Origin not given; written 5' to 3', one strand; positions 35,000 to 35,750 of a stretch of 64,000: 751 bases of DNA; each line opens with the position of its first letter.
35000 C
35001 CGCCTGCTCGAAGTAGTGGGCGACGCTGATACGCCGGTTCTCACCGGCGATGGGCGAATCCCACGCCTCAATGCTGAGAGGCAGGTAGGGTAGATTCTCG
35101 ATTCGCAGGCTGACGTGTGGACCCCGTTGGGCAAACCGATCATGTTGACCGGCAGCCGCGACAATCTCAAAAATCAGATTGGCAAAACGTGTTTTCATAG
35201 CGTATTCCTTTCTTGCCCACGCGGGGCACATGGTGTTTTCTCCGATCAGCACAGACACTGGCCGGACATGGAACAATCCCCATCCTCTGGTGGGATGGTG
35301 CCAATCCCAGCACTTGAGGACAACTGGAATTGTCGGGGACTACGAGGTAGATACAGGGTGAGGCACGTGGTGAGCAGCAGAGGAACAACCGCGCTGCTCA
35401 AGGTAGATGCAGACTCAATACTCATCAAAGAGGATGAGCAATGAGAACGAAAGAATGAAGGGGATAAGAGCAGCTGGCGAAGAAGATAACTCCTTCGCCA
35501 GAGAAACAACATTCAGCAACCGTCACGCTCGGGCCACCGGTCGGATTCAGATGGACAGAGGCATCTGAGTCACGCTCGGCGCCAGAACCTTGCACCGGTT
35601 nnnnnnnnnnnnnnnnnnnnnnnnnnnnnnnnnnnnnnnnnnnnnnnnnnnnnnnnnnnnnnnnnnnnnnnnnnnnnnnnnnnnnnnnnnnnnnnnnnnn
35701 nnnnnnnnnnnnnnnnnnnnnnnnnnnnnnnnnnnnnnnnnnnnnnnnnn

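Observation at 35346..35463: Family of structured ~105-180-nt intergenic elements with covarying hairpins upstream of four gene blocks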

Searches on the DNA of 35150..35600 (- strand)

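Call 53: search_rna_families(source=window, start=35150, end=35600, threshold=evalue, max_evalue=10)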
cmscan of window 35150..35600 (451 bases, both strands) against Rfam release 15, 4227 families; matches with E-value up to 10: 2.
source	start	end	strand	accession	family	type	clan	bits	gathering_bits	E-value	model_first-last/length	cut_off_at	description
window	35269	35309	-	RF02097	mir-1662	Gene; miRNA;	-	15.1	85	4.5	1-66/66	no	mir-1662 microRNA precursor family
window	35428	35504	+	RF02298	TtnuCD22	Gene; snRNA; snoRNA; CD-box;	-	13.4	85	8.8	1-77/77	no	Tetrahymena snoRNA TtnuCD22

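Call 55: build_rna_model(alignment_id=A2, structure=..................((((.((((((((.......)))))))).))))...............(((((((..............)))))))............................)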
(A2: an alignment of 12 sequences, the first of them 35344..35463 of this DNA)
Model R1 built from alignment A2 (12 sequences, 122 columns); structure: as given.
model positions 115; base pairs 17; branch points 1; effective number of sequences 1.77; information 0.59 bits per position. Calibrated on 0.2 Mb of random sequence (short: E-values are rough).
structure used (alignment columns):
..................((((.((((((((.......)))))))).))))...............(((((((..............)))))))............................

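Call 56: search_with_rna_model(model_id=R1, sources=[window, L001, L002, L003, L004, L005, L006, L007, L008, L009, L010, L011, L012, L013, L014, L015], max_evalue=10, make_alignment=true)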
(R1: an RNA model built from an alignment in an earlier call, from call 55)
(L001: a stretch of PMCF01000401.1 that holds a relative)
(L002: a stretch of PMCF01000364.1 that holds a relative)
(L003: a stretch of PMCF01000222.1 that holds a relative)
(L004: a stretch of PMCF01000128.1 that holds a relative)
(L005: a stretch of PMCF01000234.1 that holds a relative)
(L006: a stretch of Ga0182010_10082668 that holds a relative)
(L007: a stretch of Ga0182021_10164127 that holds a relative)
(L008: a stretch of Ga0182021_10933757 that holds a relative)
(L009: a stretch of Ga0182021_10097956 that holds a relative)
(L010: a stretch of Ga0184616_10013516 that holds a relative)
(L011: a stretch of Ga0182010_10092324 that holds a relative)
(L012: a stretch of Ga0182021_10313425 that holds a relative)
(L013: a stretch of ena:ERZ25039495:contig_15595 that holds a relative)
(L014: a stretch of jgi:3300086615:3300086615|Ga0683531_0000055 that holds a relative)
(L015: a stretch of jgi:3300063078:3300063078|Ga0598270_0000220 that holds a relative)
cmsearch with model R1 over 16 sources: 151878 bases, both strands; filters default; matches with E-value up to 10: 22.
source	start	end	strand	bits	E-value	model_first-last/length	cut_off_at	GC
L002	5332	5440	+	123.6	6.2e-34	1-115/115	no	0.48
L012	211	319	-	123.6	6.2e-34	1-115/115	no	0.48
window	35344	35463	-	122.7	1.1e-33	1-115/115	no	0.51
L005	4666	4775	-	121.1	3.5e-33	1-115/115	no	0.47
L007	372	481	-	121.1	3.5e-33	1-115/115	no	0.47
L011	574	683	+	121.1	3.5e-33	1-115/115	no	0.47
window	57897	58005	-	120.9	4e-33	1-115/115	no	0.47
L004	464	573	+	116.3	8.7e-32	1-115/115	no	0.48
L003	325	433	+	113.8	4.9e-31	1-115/115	no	0.47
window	49083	49195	-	112.5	1.2e-30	1-115/115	no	0.42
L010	2216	2328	-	112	1.7e-30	1-115/115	no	0.44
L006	118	230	+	111.3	2.6e-30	1-115/115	no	0.44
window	47109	47229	-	109.3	1.1e-29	1-115/115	no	0.5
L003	7824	7941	+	108.7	1.6e-29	1-115/115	no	0.45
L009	2918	3035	+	108.7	1.6e-29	1-115/115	no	0.45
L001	491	611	+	108.3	2e-29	1-115/115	no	0.5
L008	356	476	-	108.3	2e-29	1-115/115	no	0.5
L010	2152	2215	-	35.6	7.2e-08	18-115/115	no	0.55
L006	231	294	+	34.9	1.1e-07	18-115/115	no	0.5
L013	1915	2013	+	23.7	0.00024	1-115/115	no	0.49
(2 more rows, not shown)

Alignment A3: 22 matches aligned to the model, 146 columns, each read 5' to 3' on its own strand. Consensus structure (alignment columns), stored with it:
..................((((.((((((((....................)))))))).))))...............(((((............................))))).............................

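Call 58: search_with_rna_model(model_id=R1, source=L013, max_evalue=10, filters=off, show_alignments=3)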
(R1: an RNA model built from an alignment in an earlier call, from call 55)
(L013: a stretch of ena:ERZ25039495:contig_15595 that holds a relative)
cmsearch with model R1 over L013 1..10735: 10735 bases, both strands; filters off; matches with E-value up to 10: 2.
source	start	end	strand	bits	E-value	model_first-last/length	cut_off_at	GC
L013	1915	2013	+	23.7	1.7e-05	1-115/115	no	0.49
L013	2014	2058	+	5.4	4.6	1-115/115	no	0.6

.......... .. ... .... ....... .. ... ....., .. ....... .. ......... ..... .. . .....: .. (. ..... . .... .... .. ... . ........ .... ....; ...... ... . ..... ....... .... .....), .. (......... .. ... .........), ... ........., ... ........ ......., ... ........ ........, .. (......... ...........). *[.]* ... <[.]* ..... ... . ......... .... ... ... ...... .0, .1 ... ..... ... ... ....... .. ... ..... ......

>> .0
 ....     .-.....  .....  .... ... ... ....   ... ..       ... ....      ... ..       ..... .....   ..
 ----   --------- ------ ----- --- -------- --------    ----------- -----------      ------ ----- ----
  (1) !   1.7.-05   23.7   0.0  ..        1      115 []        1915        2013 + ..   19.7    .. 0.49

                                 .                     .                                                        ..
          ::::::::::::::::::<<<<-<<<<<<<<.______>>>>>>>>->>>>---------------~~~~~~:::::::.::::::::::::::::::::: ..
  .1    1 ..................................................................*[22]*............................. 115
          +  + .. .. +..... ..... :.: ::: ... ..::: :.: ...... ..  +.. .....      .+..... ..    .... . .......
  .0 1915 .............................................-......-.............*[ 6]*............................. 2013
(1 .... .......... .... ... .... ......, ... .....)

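Call 63: search_with_rna_model(model_id=R1, sources=[L016, L018, L019, L020, L021, L022], max_evalue=10, show_alignments=6)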
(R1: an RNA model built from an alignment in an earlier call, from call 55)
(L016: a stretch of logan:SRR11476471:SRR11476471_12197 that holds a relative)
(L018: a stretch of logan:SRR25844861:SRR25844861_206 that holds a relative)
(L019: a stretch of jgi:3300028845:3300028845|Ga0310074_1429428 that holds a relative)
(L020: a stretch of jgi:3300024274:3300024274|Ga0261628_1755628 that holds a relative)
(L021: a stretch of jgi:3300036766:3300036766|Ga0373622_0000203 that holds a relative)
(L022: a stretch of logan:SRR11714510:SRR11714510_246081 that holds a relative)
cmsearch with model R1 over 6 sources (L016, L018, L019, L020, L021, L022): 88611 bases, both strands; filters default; matches with E-value up to 10: 8.
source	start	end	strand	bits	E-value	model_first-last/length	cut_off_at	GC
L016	5734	5852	+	80.3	2.4e-21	1-115/115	no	0.5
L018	394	512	+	80.3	2.4e-21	1-115/115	no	0.5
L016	16394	16513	+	76.7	2.8e-20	1-115/115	no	0.46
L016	14744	14852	+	73.9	1.9e-19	1-115/115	no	0.44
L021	9566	9668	+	26.5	2.1e-05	1-115/115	no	0.49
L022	2751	2853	+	26.5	2.1e-05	1-115/115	no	0.49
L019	9566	9664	+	21.7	0.00058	1-115/115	no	0.48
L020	531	629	+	21.7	0.00058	1-115/115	no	0.48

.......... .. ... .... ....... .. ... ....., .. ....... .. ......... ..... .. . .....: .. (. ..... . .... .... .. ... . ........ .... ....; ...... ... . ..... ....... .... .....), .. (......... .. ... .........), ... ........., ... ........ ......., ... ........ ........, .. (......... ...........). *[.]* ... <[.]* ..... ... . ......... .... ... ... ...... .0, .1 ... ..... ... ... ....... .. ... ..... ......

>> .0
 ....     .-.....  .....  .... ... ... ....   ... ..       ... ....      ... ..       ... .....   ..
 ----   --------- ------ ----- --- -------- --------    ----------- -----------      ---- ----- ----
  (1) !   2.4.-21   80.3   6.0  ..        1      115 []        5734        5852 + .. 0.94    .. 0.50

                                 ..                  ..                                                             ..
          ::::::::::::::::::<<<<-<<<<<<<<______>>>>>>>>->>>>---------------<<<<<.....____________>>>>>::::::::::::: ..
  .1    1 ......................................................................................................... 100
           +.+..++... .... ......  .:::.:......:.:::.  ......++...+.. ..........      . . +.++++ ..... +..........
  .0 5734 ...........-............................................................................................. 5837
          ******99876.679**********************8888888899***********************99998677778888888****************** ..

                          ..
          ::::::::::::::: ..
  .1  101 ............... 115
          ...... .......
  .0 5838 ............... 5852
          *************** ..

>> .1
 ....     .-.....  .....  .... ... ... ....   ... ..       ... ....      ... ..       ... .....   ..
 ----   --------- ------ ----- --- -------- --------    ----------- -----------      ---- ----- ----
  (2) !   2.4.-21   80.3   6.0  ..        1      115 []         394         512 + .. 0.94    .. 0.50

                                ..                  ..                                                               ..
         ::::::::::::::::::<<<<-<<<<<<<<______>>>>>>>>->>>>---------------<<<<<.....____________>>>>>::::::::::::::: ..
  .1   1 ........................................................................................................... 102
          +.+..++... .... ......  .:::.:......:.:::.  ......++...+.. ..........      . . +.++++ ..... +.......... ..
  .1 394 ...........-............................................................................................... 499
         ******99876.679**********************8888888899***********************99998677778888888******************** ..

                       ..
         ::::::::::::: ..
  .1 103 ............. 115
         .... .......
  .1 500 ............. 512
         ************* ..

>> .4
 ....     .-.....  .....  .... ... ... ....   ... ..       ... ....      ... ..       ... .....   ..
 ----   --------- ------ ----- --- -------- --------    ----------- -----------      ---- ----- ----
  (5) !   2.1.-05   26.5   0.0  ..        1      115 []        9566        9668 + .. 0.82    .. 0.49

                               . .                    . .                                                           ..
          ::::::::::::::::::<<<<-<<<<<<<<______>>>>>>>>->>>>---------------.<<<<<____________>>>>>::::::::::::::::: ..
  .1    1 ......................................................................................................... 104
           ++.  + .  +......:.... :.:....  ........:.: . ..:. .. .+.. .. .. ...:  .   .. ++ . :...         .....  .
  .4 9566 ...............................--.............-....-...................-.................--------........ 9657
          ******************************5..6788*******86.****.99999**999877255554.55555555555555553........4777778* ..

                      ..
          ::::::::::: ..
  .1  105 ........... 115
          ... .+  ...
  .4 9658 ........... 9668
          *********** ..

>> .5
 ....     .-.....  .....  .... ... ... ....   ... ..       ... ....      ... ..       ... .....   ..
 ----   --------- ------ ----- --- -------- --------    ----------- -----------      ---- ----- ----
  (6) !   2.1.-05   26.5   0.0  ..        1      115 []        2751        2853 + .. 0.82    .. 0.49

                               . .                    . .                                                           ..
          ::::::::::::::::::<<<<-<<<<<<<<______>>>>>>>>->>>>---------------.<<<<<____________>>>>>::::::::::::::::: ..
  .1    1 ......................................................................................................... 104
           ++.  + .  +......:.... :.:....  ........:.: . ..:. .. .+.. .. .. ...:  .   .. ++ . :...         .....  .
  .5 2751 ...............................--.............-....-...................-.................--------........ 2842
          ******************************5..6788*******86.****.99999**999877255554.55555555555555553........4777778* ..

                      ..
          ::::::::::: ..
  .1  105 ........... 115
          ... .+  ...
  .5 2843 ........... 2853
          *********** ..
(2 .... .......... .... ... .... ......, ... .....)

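Call 68: search_with_rna_model(model_id=R1, sources=[L023, L024, L025, L026, L027, L028], max_evalue=10)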
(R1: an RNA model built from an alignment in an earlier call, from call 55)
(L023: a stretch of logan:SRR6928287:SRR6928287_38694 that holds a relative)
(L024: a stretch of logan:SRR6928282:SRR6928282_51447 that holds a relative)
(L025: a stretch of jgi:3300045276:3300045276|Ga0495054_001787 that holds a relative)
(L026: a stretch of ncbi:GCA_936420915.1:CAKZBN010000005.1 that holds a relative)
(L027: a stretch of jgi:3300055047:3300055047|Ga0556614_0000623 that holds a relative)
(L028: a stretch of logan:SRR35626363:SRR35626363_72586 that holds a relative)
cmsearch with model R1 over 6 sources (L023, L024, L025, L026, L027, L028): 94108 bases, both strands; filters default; matches with E-value up to 10: 9.
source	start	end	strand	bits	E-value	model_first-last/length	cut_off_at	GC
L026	16429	16537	+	51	1.2e-12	1-115/115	no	0.44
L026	12793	12902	+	50.5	1.7e-12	1-115/115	no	0.4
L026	8763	8871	+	49.2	4.1e-12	1-115/115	no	0.44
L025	13115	13224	+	35.7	4.2e-08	1-115/115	no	0.52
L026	18807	18917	+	32.2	4.4e-07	1-115/115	no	0.44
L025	6891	6989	+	26.7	2e-05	1-115/115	no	0.52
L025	10432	10543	+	20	0.0018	1-115/115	no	0.53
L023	1716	1815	+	15.4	0.045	1-115/115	no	0.51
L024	1791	1890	+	15.4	0.045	1-115/115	no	0.51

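Call 69: search_with_rna_model(model_id=R1, sources=[window, L001, L002, L003, L004, L005, L006, L010, L013, L016, L019, L021, L023, L025, L026], max_evalue=0.1, make_alignment=true)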
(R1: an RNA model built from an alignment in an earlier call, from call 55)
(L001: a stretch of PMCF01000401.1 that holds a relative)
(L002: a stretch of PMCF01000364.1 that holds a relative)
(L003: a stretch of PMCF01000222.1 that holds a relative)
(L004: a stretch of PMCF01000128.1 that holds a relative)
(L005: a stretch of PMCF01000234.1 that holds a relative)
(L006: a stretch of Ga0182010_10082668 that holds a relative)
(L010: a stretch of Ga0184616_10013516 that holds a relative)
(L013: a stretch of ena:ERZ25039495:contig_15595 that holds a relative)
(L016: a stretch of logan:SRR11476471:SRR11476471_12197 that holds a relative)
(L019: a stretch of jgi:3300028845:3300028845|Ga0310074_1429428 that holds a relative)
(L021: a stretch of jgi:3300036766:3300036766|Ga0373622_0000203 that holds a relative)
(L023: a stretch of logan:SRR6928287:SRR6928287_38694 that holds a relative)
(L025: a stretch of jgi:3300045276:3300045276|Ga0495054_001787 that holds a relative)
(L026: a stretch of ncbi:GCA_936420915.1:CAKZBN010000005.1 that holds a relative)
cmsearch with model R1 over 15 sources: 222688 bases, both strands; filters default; matches with E-value up to 0.1: 28.
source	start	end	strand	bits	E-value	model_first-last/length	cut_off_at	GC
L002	5332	5440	+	123.6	9.1e-34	1-115/115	no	0.48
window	35344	35463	-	122.7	1.7e-33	1-115/115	no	0.51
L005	4666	4775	-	121.1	5.1e-33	1-115/115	no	0.47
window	57897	58005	-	120.9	5.9e-33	1-115/115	no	0.47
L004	464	573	+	116.3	1.3e-31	1-115/115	no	0.48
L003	325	433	+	113.8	7.2e-31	1-115/115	no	0.47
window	49083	49195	-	112.5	1.8e-30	1-115/115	no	0.42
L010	2216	2328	-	112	2.5e-30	1-115/115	no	0.44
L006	118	230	+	111.3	3.9e-30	1-115/115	no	0.44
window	47109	47229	-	109.3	1.6e-29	1-115/115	no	0.5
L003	7824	7941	+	108.7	2.3e-29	1-115/115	no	0.45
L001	491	611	+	108.3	3e-29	1-115/115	no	0.5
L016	5734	5852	+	80.3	6.1e-21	1-115/115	no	0.5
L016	16394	16513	+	76.7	7e-20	1-115/115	no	0.46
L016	14744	14852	+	73.9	4.9e-19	1-115/115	no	0.44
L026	16429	16537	+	51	2.8e-12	1-115/115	no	0.44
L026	12793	12902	+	50.5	4e-12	1-115/115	no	0.4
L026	8763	8871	+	49.2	9.6e-12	1-115/115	no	0.44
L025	13115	13224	+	35.7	1e-07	1-115/115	no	0.52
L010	2152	2215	-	35.6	1e-07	18-115/115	no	0.55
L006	231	294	+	34.9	1.7e-07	18-115/115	no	0.5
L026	18807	18917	+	32.2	1e-06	1-115/115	no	0.44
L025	6891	6989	+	26.7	4.7e-05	1-115/115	no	0.52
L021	9566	9668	+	26.5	5.3e-05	1-115/115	no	0.49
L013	1915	2013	+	23.7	0.00035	1-115/115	no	0.49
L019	9566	9664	+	21.7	0.0014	1-115/115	no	0.48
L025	10432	10543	+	20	0.0043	1-115/115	no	0.53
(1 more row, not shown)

Alignment A4: 28 matches aligned to the model, 136 columns, each read 5' to 3' on its own strand. Consensus structure (alignment columns), stored with it:
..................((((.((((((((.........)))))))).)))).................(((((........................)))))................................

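Call 80: build_rna_model(alignment_id=A4)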
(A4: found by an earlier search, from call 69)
Model R2 built from alignment A4 (28 sequences, 136 columns); structure: stored with the alignment.
model positions 114; base pairs 17; branch points 1; effective number of sequences 4.15; information 0.59 bits per position. Calibrated on 0.2 Mb of random sequence (short: E-values are rough).
structure used (alignment columns):
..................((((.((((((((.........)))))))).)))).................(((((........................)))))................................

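Call 81: search_with_rna_model(model_id=R2, sources=[window, L013, L014, L015, L016, L019, L021, L023, L025, L026, L027, L028, L003, L005], max_evalue=5)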
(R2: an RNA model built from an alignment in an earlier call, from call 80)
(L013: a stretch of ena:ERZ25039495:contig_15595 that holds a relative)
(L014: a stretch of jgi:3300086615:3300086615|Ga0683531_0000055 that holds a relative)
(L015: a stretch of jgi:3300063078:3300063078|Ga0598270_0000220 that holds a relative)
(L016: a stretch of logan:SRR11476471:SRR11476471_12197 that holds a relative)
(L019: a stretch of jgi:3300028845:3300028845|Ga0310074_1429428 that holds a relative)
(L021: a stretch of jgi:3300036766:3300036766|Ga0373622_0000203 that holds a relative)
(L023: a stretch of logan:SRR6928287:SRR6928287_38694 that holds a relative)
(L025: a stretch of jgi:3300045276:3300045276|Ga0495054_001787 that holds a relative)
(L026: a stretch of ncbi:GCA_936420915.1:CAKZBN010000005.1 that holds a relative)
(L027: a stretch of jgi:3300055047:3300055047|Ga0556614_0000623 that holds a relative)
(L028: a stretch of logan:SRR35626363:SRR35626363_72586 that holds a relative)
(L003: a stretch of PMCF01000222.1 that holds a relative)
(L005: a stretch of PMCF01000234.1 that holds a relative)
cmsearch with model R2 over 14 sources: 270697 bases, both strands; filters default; matches with E-value up to 5: 23.
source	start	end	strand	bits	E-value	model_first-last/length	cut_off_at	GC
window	35344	35463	-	113.7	2.9e-23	1-114/114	no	0.51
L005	4666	4775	-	113.4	3.3e-23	1-114/114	no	0.47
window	57897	58005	-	109.8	2.2e-22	1-114/114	no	0.47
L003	7824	7941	+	101.2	2.1e-20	1-114/114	no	0.45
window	49083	49195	-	99.6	4.8e-20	1-114/114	no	0.42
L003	325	433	+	98.3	9.6e-20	1-114/114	no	0.47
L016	16394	16513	+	89.8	8.5e-18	1-114/114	no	0.46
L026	12793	12902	+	88.9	1.4e-17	1-114/114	no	0.4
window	47109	47229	-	88.2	2e-17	1-114/114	no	0.5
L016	5733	5852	+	83.3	2.6e-16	1-114/114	no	0.51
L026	8763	8871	+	82.6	3.7e-16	1-114/114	no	0.44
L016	14744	14852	+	80.5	1.1e-15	1-114/114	no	0.44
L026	16429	16537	+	80.2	1.3e-15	1-114/114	no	0.44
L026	18807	18917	+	75.4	1.6e-14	1-114/114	no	0.44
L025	13115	13224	+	67.7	1e-12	1-114/114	no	0.52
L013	1915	2013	+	64.4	5.6e-12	1-114/114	no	0.49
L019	9566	9664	+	63.1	1.1e-11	1-114/114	no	0.48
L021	9566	9676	+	60.9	3.6e-11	1-114/114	no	0.5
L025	10432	10543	+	60.8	3.8e-11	1-114/114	no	0.53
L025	6891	6999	+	59.2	8.8e-11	1-114/114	no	0.5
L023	1714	1815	+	28.5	0.00093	1-114/114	no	0.51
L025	13252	13302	+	13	3.3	1-114/114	no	0.55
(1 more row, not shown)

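Call 91: search_dna_similar(query=window:35300-35520:-, collection=plasmids, mode=distant, max_rows=8, max_evalue=0.01)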
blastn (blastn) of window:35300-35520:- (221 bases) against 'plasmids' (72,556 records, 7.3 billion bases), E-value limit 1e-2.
No match.

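Call 92: search_dna_similar(query=window:35300-35520:-, collection=phages, mode=distant, max_rows=8, max_evalue=0.01)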
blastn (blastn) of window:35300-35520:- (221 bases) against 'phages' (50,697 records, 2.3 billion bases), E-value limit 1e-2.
No match.
